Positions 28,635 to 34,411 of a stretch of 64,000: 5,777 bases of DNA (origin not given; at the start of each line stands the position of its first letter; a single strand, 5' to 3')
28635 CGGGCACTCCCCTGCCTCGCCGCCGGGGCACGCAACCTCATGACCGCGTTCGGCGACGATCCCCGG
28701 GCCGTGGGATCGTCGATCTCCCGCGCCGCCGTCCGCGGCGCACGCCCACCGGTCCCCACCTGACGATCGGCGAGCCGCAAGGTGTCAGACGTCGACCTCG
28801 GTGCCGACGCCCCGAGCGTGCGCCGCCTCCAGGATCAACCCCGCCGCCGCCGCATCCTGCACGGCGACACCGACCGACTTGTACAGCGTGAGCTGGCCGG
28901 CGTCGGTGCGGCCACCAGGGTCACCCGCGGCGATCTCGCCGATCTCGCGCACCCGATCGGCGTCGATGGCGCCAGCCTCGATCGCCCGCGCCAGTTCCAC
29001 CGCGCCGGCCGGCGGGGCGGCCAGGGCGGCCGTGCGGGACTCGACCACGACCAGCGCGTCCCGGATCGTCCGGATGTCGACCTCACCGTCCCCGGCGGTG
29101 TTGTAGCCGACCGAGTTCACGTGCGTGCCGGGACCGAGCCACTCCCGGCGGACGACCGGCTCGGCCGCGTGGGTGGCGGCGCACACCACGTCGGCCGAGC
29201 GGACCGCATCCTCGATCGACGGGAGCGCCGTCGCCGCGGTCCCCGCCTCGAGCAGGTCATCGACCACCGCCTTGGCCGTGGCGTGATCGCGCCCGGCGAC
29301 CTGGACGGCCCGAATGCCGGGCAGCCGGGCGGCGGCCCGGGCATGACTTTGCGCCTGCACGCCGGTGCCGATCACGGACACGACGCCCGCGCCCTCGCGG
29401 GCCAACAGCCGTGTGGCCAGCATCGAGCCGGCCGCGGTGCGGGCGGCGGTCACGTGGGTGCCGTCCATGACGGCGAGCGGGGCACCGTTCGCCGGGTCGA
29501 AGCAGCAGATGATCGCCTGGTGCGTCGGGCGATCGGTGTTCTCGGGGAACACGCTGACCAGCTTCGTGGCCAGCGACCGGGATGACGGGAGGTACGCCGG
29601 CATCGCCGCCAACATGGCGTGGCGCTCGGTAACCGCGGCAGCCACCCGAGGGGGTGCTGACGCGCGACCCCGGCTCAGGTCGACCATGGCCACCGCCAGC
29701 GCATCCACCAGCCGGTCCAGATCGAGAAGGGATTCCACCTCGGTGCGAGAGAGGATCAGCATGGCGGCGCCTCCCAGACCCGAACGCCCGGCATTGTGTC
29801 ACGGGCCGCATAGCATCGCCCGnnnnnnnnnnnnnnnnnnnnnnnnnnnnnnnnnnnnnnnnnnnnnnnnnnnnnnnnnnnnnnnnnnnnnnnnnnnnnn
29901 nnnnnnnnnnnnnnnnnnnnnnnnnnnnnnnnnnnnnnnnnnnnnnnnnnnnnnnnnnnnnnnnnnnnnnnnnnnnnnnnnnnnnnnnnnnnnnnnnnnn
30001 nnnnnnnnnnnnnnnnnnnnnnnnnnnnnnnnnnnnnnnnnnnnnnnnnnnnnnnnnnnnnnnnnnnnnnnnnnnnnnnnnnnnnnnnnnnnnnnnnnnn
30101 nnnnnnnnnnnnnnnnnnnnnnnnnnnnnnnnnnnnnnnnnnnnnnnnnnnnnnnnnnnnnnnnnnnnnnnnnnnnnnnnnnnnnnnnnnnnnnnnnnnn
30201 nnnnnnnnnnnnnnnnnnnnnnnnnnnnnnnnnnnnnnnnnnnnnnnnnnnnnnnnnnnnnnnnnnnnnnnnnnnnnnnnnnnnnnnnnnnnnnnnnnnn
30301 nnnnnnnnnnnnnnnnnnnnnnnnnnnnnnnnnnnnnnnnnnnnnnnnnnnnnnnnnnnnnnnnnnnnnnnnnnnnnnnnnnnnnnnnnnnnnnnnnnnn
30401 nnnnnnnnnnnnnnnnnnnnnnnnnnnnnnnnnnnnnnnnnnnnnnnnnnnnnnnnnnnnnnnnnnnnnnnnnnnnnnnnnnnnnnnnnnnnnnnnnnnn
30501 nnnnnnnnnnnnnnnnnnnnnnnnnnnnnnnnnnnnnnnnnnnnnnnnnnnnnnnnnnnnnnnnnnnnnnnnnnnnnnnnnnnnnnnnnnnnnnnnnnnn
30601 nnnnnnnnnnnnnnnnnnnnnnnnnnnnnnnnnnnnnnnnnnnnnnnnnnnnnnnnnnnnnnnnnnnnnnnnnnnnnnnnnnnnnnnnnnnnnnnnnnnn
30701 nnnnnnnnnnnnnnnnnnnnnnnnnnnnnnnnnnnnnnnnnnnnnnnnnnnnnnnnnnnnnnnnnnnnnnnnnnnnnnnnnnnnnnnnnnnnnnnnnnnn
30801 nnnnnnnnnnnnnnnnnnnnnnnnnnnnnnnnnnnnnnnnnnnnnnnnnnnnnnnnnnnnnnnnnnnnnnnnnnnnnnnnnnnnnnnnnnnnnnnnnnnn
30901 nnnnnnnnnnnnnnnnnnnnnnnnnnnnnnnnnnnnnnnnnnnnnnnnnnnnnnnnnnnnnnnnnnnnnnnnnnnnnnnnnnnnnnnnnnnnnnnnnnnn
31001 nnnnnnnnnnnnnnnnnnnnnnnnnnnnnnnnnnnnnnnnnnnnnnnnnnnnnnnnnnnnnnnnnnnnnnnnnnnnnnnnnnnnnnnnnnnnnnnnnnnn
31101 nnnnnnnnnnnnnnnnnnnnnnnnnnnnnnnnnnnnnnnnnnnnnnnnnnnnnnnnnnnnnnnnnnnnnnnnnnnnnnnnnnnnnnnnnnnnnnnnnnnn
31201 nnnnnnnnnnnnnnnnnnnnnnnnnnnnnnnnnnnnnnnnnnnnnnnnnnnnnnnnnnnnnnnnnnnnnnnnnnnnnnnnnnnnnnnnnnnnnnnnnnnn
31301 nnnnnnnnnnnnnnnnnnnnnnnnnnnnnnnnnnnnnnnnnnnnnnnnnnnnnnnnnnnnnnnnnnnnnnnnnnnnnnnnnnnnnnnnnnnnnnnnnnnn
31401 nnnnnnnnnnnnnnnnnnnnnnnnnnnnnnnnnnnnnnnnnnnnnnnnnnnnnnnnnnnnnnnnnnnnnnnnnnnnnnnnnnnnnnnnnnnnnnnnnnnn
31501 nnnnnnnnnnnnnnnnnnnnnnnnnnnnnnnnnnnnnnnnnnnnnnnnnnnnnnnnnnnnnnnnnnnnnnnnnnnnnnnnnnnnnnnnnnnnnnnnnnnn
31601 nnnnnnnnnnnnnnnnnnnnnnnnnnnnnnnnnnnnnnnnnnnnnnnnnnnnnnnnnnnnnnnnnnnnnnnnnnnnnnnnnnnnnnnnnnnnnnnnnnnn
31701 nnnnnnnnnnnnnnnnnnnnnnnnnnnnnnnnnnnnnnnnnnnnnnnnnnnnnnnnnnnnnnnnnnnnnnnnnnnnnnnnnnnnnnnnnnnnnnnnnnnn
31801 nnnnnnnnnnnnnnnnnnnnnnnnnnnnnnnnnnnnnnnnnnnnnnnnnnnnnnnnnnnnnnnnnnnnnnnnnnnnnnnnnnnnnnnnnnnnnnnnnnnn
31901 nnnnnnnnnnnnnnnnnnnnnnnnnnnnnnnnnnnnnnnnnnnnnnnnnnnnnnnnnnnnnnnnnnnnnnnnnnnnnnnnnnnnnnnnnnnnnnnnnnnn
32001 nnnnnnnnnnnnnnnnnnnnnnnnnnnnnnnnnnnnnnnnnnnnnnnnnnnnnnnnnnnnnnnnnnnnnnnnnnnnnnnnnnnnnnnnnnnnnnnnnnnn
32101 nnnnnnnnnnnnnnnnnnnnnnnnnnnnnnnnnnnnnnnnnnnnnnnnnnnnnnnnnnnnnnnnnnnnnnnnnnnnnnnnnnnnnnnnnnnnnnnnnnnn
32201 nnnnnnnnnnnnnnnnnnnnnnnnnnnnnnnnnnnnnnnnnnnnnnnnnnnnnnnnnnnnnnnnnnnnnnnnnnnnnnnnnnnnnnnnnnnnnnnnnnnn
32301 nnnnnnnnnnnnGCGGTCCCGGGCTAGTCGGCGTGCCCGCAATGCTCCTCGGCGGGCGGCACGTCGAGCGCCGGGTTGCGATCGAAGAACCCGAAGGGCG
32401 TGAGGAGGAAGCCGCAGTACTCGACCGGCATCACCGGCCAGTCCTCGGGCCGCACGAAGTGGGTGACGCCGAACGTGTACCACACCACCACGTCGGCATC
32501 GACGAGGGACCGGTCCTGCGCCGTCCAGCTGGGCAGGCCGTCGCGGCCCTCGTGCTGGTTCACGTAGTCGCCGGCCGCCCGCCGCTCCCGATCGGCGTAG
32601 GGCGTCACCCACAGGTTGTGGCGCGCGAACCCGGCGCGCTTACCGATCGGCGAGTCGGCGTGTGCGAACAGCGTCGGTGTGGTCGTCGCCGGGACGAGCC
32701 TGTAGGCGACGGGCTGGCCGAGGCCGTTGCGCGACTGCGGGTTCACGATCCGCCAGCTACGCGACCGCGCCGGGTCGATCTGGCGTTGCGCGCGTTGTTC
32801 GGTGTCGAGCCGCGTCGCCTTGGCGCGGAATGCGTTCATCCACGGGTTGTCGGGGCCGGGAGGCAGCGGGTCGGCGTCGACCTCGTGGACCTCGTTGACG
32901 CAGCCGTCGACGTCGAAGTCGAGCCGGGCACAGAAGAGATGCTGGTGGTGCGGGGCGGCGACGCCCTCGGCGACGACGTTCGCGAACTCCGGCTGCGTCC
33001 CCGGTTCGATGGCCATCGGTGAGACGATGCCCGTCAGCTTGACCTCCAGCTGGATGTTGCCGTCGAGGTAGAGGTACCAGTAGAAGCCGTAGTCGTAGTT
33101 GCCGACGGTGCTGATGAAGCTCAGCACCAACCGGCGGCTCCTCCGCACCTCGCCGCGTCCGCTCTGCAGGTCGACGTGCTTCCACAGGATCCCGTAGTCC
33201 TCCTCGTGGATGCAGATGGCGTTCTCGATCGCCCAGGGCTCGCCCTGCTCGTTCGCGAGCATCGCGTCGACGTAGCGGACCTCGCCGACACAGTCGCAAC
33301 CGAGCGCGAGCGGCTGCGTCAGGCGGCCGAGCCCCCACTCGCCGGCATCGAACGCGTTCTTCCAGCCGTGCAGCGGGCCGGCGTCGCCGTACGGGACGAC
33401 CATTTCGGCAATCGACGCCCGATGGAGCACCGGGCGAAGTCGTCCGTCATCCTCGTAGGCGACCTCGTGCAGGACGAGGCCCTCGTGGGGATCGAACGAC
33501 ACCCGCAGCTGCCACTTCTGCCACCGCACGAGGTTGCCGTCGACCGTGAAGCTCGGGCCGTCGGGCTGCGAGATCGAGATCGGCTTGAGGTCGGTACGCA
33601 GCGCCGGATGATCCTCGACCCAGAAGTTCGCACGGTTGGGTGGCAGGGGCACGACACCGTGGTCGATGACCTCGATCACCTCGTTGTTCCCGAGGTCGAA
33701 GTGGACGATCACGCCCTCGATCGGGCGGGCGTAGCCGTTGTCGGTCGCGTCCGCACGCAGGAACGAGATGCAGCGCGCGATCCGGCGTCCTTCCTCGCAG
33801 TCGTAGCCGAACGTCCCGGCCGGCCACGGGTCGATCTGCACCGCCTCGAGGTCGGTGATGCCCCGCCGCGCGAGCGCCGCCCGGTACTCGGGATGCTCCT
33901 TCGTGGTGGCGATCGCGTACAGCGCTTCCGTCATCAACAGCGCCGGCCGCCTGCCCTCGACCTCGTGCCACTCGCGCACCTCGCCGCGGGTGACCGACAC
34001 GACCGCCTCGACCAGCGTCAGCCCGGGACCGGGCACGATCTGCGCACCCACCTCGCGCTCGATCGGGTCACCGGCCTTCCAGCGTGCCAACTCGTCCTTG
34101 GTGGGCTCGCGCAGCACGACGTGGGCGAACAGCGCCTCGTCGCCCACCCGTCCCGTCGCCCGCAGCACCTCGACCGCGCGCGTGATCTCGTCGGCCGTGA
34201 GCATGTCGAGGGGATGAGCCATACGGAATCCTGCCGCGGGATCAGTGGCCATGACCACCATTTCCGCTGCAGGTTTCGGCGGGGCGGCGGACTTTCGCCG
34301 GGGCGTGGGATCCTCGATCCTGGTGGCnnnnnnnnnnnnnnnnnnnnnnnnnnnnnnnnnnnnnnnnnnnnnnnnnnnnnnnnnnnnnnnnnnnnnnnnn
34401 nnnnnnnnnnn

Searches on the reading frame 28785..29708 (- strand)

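Call 51: search_protein_families(library=pfam, proteins=[window:28785-29708:-], max_evalue=0.0001)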
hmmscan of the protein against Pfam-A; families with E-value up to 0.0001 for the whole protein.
window:28785-29708:- (307 aa): 2 families
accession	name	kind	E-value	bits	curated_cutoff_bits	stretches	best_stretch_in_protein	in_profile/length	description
PF02423.21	OCD_Mu_crystall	-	2e-65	221.3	24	1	2-297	22-311/314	Ornithine cyclodeaminase/mu-crystallin family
PF01488.26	Shikimate_DH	-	3.4e-09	37.3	24.3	1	109-191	14-95/138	Shikimate / quinate 5-dehydrogenase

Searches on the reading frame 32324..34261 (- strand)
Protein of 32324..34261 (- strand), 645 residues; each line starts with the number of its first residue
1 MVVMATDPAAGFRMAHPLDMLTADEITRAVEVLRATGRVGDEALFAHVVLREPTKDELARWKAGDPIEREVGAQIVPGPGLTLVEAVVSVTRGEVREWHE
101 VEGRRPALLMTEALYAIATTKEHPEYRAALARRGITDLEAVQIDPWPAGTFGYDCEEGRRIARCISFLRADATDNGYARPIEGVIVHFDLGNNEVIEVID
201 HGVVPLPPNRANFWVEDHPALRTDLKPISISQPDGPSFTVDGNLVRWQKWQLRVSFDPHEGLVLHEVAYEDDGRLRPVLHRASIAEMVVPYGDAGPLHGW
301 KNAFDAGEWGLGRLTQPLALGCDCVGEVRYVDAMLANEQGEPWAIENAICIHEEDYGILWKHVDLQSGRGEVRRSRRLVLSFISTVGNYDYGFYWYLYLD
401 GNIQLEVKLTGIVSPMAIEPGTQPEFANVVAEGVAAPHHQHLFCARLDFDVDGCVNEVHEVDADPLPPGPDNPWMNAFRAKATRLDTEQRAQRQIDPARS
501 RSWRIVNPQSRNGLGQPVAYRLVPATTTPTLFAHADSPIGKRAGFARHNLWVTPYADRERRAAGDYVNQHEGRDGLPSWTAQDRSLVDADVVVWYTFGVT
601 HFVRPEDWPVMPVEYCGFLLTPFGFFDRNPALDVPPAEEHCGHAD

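Call 51: search_protein_families(library=pfam, proteins=[window:32324-34261:-], max_evalue=0.0001)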
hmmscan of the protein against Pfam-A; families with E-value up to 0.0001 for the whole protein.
window:32324-34261:- (645 aa): 4 families
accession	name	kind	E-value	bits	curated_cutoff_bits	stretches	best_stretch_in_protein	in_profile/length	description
PF01179.26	Cu_amine_oxid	-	1.7e-159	531.5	27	1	229-632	2-407/407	Copper amine oxidase, enzyme domain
PF21994.1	AGAO-like_N2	-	1.5e-13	51.1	27.4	1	22-97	1-75/76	AGAO-like N2 domain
PF02728.21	Cu_amine_oxidN3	-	2.4e-10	41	22.6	1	110-204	5-97/100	Copper amine oxidase, N3 domain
PF02727.21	Cu_amine_oxidN2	-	2.2e-05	25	21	1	16-98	1-84/87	Copper amine oxidase, N2 domain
